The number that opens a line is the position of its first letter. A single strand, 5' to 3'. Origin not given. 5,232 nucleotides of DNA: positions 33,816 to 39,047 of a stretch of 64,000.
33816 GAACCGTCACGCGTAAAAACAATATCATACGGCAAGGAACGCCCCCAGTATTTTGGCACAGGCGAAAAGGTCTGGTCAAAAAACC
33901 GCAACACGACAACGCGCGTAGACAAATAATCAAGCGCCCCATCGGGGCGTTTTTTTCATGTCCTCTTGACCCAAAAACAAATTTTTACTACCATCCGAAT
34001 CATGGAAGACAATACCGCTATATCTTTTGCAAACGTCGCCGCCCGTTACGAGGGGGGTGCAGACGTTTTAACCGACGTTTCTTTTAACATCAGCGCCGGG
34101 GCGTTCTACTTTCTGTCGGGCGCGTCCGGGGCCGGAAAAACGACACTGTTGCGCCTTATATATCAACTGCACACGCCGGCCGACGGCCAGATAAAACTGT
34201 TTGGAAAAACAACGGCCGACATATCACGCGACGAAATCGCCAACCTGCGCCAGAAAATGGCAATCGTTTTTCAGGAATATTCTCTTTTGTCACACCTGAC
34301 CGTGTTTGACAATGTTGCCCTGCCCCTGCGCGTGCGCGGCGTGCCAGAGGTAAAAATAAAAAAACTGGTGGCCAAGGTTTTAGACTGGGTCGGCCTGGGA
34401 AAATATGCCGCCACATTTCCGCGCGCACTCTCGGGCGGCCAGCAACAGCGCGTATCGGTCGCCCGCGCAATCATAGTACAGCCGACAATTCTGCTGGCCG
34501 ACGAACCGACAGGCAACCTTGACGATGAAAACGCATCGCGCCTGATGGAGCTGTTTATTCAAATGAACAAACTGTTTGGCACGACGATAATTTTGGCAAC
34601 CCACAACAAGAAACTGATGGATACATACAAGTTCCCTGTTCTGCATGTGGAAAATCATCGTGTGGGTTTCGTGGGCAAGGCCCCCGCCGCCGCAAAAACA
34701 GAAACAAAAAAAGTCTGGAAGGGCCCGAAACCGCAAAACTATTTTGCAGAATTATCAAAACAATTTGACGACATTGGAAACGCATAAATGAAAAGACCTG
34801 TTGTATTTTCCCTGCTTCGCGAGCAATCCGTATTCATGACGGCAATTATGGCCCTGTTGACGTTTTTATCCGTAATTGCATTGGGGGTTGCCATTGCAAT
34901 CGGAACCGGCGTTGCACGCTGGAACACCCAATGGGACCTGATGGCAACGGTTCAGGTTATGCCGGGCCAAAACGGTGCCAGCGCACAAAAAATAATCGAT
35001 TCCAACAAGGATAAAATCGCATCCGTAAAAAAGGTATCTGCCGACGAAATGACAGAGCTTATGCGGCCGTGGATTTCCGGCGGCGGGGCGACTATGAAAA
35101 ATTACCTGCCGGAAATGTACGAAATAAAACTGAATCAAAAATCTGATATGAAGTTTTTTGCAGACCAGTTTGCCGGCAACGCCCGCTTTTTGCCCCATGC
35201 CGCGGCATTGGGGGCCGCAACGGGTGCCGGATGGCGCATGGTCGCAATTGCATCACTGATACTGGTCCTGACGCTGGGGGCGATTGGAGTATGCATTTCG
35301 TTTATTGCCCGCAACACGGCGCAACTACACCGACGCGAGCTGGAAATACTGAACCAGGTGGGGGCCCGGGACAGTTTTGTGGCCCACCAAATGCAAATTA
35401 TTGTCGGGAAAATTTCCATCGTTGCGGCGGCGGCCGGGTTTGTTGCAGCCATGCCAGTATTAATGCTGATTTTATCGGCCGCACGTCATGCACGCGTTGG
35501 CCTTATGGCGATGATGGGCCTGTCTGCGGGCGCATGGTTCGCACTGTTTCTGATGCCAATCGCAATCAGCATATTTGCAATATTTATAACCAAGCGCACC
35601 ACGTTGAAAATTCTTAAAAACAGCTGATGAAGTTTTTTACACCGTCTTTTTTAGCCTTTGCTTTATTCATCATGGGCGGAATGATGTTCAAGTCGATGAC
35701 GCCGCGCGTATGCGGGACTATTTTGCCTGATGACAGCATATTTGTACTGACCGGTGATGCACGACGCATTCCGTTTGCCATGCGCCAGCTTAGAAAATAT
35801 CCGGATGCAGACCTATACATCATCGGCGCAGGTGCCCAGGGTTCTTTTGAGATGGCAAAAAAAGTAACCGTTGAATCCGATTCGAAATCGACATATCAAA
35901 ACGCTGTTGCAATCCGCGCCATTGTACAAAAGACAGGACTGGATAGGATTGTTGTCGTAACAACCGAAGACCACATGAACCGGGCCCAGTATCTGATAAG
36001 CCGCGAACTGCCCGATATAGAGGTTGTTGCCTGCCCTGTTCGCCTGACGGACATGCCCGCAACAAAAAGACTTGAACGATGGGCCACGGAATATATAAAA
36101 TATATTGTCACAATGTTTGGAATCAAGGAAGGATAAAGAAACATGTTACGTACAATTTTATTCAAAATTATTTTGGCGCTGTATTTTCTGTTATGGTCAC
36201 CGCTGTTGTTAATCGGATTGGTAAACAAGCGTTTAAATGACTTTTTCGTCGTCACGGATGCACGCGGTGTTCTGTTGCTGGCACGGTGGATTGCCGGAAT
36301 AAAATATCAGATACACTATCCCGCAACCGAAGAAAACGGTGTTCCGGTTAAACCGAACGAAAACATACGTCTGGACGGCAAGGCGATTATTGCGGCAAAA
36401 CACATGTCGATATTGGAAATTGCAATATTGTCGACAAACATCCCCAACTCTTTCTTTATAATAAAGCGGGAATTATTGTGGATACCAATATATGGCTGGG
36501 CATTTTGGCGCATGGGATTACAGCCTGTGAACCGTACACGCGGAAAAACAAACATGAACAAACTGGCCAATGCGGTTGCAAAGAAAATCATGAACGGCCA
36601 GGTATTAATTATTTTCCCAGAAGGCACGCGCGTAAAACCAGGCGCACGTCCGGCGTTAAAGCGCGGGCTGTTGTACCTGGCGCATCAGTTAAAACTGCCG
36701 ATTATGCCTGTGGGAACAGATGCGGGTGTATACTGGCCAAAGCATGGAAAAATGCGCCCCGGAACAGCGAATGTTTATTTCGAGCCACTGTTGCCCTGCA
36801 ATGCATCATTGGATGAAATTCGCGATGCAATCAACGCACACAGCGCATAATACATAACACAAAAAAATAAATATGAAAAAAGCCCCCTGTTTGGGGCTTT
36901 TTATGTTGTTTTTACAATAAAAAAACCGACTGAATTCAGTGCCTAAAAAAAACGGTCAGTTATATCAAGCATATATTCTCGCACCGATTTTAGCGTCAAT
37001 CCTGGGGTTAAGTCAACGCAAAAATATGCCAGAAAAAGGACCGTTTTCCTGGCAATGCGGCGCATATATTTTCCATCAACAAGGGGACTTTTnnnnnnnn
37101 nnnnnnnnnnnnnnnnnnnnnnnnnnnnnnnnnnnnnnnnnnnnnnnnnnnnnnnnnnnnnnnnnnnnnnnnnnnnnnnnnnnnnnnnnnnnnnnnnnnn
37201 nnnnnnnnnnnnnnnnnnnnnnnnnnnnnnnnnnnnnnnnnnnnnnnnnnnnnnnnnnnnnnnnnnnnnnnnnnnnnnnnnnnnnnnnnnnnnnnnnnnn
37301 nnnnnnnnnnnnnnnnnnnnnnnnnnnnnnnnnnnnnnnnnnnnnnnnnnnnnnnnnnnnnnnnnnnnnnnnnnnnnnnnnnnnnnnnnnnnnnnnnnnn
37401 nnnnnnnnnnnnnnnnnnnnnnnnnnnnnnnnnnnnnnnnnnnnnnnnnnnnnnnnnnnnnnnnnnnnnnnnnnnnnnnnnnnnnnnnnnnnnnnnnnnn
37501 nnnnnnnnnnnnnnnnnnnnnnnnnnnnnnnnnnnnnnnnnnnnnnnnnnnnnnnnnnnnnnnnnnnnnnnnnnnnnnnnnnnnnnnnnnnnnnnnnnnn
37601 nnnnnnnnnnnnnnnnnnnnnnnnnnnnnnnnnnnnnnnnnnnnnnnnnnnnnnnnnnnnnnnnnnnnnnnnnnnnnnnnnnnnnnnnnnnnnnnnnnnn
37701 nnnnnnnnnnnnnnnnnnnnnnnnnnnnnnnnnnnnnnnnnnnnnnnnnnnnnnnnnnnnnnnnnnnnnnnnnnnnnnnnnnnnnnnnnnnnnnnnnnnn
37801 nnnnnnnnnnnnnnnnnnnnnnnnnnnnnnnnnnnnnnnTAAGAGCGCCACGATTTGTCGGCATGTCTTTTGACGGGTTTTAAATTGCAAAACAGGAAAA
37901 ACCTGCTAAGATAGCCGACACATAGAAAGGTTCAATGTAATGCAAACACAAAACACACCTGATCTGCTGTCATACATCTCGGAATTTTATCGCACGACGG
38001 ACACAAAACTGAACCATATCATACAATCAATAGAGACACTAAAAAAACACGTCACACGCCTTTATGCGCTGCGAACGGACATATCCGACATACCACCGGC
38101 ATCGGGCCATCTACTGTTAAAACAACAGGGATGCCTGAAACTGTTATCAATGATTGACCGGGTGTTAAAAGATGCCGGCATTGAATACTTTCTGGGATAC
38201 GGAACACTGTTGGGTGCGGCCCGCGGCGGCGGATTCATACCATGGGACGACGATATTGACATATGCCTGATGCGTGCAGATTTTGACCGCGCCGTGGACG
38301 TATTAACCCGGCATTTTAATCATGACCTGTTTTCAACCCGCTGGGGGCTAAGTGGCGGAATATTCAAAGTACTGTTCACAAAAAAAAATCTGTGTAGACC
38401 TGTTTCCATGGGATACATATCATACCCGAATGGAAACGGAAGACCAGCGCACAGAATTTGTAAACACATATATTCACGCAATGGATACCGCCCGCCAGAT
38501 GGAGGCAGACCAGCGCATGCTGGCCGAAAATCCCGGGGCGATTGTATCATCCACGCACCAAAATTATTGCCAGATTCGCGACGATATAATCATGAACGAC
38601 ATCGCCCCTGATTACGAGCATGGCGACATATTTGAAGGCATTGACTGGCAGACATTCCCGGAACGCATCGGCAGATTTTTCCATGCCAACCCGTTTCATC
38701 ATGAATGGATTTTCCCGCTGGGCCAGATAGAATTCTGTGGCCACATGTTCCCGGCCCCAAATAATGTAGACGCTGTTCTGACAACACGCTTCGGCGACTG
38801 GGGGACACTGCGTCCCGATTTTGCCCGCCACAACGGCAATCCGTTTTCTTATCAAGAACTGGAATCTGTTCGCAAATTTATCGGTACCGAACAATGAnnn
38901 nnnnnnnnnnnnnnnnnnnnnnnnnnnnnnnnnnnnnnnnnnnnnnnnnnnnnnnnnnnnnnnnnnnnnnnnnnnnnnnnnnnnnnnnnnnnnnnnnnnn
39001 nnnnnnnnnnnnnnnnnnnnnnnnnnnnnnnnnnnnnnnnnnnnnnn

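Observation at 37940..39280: licD-tagD operon with an A9 frameshift tract: phase-variable glycerol-phosphate (or phospho-alcohol) decoration of a surface glycan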

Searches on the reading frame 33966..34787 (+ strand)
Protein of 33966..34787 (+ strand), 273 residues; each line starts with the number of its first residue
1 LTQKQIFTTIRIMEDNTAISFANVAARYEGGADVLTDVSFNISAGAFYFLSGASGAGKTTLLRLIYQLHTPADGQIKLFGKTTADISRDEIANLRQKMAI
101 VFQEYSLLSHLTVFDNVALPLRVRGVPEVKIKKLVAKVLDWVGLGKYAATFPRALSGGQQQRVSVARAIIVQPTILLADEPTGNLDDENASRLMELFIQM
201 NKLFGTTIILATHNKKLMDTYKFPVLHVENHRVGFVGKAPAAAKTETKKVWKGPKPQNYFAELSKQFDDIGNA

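Call 5: search_protein_families(library=pfam, proteins=[window:33966-34787:+], max_evalue=0.01)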
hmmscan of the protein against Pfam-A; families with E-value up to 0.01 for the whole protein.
window:33966-34787:+ (273 aa): 7 families
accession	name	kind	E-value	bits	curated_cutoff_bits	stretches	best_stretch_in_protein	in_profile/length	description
PF00005.33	ABC_tran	-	4.3e-35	121.7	25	1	35-182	1-136/137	ABC transporter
PF13304.12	AAA_21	-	2.5e-07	31.5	27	0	47-102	1-60/304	AAA domain, putative AbiEii toxin, Type IV TA system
PF25199.1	nSTAND_NTPase5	-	0.0018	18.6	34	1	46-105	42-105/145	Novel STAND NTPase 5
PF13191.12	AAA_16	-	0.002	19.1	32.6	1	46-79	25-63/167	AAA ATPase domain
PF06414.18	Zeta_toxin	-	0.0042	17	22.3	0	46-76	17-47/199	Zeta toxin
PF13604.12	AAA_30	-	0.0044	17.2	27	0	47-83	20-56/191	AAA domain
PF13401.12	AAA_22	-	0.0055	17.4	27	0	46-72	6-32/130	AAA domain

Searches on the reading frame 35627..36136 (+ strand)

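Call 5: search_protein_families(library=pfam, proteins=[window:35627-36136:+], max_evalue=0.01)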
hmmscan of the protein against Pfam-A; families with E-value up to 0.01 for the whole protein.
window:35627-36136:+ (169 aa): 1 family
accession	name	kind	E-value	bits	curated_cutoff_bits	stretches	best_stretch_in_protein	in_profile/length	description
PF02698.23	DUF218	-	4.1e-11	43.4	27.6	1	74-157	54-132/133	DUF218 domain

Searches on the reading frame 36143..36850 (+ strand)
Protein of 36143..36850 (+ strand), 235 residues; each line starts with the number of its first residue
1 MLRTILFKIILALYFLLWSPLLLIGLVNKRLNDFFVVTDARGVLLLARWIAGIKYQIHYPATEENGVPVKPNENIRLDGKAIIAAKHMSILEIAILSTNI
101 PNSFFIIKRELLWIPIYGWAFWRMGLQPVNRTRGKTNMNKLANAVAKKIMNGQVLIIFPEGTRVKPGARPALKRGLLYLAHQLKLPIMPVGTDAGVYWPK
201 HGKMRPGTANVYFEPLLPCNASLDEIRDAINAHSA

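Call 5: search_protein_families(library=pfam, proteins=[window:36143-36850:+], max_evalue=0.01)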
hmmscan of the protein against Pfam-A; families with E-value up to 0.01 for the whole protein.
window:36143-36850:+ (235 aa): 1 family
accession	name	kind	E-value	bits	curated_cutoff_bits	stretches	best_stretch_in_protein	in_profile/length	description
PF01553.26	Acyltransferase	-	4.9e-22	78.6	23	1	69-191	4-130/132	Acyltransferase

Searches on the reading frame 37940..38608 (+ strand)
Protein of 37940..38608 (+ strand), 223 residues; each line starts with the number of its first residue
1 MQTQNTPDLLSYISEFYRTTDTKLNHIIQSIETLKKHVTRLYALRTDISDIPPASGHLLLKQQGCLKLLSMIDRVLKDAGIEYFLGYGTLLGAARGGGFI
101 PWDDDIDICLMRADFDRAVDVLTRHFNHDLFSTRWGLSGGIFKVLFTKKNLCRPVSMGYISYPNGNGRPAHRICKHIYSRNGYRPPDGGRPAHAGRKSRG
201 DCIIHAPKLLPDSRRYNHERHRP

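Call 12: list_cluster_members(proteins=[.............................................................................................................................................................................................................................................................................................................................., window:37940-38608:+, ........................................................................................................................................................, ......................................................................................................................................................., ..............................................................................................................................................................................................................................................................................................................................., window:38430-38894:+, window:38352-38894:+])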
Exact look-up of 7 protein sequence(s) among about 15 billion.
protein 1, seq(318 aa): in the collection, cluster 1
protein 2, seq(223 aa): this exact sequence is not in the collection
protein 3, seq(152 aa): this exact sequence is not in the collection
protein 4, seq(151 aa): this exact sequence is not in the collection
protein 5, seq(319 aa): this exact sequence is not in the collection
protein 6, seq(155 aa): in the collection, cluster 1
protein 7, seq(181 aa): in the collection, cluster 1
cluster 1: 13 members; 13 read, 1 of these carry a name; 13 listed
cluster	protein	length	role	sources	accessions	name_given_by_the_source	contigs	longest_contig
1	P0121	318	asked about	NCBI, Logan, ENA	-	-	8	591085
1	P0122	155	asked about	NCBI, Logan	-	-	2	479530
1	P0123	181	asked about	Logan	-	-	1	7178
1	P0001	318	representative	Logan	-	-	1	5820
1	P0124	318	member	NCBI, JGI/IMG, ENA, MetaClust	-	\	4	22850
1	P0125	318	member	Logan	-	-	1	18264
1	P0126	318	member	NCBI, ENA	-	-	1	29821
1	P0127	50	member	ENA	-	-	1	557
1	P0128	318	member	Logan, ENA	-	-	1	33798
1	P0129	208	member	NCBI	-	-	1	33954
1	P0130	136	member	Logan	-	-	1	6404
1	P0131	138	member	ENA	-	-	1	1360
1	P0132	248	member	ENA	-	-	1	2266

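Call 38: find_encoding_contigs(protein=P0123, flank=10000, max_places=10)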
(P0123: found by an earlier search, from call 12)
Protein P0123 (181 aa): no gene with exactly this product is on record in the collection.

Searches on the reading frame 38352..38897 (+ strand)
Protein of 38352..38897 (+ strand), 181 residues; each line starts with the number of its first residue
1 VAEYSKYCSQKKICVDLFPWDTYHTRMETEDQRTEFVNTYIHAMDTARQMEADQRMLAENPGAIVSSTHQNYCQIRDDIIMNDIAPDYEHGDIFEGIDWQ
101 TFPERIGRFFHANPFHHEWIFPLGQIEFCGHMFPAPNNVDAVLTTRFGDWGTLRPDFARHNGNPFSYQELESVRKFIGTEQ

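Call 14: find_encoding_contigs(protein=window:38430-38894:+, flank=10000, max_places=10)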
Protein seq(155 aa) (155 aa): 2 contigs read that carry it; 1 place shown.
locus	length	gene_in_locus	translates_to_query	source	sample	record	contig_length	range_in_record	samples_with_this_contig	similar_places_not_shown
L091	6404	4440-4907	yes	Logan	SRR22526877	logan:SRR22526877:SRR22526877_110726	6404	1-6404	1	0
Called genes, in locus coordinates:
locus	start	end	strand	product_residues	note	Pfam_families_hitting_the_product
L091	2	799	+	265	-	?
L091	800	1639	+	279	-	-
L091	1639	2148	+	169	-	PF02698:DUF218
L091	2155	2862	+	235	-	PF01553:Acyltransferase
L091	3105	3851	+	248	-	-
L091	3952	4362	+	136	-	PF04991:LicD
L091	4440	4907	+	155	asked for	-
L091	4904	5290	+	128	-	PF01467:CTP_transf_like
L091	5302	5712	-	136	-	-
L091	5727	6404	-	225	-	?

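Call 15: find_encoding_contigs(protein=window:38352-38897:+, flank=10000, max_places=10)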
Protein window:38352-38897:+ (181 aa): no gene with exactly this product is on record in the collection.
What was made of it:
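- That contig could not be retrieved (calls 15, 38).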
